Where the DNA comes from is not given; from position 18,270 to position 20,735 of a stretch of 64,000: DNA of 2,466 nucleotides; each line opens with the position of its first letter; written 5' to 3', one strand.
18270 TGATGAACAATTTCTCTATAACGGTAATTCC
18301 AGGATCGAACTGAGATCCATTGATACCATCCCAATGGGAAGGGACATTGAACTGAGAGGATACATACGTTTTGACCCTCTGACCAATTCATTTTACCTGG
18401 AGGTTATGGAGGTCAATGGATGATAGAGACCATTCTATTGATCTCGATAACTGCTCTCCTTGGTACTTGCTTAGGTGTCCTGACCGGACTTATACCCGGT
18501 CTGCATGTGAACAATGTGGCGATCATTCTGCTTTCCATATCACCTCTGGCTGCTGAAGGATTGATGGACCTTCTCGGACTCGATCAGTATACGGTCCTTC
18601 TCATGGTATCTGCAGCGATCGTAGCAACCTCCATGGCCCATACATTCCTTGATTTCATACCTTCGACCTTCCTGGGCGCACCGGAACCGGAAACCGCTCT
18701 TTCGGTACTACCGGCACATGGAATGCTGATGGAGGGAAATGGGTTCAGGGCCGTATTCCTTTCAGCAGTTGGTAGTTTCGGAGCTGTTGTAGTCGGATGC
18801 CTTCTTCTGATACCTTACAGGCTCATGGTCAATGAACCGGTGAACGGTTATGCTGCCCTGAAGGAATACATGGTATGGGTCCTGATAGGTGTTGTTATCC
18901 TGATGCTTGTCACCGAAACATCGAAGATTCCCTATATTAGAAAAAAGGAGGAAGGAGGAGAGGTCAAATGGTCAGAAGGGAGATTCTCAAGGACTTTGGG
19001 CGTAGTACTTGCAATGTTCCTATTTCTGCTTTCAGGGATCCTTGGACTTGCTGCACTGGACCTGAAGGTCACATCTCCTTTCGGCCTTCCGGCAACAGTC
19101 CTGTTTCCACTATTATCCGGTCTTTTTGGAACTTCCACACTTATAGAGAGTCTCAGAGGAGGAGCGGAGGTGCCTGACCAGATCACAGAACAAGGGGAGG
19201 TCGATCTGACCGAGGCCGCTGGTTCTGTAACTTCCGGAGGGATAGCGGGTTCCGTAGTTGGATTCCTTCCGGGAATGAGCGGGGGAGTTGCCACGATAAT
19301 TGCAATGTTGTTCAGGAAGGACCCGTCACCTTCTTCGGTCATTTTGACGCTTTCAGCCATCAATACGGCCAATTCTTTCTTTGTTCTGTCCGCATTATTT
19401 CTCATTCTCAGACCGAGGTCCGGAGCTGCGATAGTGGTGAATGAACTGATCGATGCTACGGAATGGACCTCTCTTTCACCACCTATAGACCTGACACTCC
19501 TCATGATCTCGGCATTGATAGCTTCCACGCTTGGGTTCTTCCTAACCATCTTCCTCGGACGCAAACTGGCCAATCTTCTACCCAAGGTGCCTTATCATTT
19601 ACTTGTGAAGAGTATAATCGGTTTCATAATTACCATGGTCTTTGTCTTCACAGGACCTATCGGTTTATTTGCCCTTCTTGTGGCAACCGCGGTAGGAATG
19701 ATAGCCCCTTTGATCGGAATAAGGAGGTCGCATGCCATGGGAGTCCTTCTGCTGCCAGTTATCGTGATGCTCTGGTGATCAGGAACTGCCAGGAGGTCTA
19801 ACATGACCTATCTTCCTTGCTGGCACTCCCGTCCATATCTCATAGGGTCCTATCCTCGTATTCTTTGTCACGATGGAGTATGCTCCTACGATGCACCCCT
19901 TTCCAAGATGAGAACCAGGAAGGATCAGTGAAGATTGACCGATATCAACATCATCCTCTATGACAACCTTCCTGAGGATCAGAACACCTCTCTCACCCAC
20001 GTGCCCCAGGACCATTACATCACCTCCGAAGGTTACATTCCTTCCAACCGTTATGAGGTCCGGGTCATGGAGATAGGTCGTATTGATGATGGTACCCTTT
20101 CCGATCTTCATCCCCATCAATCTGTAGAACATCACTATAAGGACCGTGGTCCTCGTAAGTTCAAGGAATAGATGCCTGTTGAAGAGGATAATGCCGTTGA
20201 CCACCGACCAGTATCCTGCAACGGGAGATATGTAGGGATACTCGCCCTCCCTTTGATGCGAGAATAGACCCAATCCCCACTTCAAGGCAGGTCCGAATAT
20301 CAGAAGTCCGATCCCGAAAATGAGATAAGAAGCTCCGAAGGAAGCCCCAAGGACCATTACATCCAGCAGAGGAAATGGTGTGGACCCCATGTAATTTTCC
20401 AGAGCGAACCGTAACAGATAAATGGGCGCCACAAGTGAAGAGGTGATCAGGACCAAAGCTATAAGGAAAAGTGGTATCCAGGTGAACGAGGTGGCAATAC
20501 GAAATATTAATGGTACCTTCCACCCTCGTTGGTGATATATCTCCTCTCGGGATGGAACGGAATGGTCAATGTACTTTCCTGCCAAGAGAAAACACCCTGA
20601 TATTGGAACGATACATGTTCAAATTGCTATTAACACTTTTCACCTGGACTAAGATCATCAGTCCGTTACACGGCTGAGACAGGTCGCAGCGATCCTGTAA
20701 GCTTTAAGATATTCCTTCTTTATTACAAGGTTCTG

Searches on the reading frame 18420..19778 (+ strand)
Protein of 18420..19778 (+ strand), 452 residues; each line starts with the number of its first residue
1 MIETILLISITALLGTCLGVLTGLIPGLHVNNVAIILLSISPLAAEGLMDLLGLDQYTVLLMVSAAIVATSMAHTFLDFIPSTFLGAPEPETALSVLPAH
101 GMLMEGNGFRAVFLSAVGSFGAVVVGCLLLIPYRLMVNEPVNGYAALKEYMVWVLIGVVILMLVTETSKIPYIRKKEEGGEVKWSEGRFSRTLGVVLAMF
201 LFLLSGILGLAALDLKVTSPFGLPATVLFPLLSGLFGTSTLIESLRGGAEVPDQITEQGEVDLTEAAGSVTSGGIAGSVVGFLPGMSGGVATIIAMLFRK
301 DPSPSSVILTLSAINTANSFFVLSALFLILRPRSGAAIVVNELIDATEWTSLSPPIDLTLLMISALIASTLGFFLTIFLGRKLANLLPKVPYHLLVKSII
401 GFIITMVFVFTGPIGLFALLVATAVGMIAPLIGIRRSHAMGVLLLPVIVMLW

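Call 67: search_protein_families(library=pfam, proteins=[window:18420-19778:+], max_evalue=0.00001)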
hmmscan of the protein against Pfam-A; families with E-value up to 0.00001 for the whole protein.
window:18420-19778:+ (452 aa): 1 family
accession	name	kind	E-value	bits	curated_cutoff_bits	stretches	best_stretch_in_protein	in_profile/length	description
PF01970.21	TctA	-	4.4e-57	194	28.9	1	11-440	3-422/423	Tripartite tricarboxylate transporter TctA family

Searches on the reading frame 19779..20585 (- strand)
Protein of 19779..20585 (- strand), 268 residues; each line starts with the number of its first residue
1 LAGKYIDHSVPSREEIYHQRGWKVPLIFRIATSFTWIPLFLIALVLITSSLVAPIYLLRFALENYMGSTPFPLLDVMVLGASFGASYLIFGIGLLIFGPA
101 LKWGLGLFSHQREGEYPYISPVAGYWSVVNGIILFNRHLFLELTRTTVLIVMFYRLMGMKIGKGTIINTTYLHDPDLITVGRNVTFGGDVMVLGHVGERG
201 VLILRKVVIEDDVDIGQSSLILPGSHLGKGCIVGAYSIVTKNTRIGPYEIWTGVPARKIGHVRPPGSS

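Call 20: search_protein_families(library=pfam, proteins=[window:19779-20585:-], max_evalue=0.001)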
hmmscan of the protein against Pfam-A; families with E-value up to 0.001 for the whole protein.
window:19779-20585:- (268 aa): 3 families
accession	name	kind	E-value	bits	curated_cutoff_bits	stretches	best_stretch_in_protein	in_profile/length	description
PF00132.30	Hexapep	-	5.6e-07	29.4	27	1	213-246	2-35/36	Bacterial transferase hexapeptide (six repeats)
PF14602.12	Hexapep_2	-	7.4e-05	22.8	27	0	207-240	2-33/34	Hexapeptide repeat of succinyl-transferase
PF25084.1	LbH_EIF2B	-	0.00021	21.7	54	0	179-247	40-101/105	EIF2B subunit epsilon LbH domain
